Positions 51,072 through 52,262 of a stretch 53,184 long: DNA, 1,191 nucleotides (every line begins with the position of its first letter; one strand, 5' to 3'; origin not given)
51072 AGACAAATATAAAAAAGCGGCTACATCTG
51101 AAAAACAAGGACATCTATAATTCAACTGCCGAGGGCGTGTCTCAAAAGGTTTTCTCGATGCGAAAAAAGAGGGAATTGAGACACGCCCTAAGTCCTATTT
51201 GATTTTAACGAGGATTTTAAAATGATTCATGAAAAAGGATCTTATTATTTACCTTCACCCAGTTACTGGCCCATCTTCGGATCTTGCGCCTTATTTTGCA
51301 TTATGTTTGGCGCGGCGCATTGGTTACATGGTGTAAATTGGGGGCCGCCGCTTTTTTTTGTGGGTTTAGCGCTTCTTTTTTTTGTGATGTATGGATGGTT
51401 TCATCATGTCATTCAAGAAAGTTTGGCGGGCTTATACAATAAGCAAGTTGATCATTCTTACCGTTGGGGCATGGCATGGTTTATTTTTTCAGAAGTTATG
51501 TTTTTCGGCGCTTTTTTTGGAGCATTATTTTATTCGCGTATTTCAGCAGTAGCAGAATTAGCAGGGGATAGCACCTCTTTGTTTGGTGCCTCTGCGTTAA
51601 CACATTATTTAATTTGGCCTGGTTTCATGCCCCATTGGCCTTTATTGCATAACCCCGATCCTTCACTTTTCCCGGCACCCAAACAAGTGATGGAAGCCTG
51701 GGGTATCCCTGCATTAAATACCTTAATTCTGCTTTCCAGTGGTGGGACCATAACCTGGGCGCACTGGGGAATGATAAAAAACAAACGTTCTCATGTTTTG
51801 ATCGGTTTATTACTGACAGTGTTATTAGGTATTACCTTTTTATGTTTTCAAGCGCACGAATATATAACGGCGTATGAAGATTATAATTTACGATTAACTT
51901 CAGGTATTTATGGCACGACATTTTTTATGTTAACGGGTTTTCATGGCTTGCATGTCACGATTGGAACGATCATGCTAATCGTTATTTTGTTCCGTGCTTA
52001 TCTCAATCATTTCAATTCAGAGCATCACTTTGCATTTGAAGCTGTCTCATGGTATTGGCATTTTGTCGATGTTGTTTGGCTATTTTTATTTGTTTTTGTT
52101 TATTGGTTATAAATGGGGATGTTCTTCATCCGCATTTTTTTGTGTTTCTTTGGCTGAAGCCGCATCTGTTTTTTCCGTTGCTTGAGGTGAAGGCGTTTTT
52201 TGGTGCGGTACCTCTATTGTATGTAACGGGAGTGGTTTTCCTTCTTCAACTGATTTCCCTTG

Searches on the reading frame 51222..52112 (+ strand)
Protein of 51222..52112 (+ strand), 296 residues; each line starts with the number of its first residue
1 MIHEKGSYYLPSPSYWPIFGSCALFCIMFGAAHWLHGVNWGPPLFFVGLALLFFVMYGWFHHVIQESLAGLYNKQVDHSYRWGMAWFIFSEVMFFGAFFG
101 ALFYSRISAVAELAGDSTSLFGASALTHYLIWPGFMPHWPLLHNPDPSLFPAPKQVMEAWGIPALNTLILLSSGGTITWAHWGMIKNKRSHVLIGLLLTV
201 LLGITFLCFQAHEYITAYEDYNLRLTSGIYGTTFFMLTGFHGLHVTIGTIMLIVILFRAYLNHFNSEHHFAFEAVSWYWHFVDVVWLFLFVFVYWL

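Call 61: search_protein_families(library=pfam, proteins=[window:51222-52112:+], max_evalue=0.0001)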
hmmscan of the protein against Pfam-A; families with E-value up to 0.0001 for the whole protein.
window:51222-52112:+ (296 aa): 1 family
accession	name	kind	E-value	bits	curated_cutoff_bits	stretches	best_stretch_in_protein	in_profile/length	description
PF00510.24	COX3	-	2.1e-65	221.6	23.8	2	155-295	119-255/258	Cytochrome c oxidase subunit III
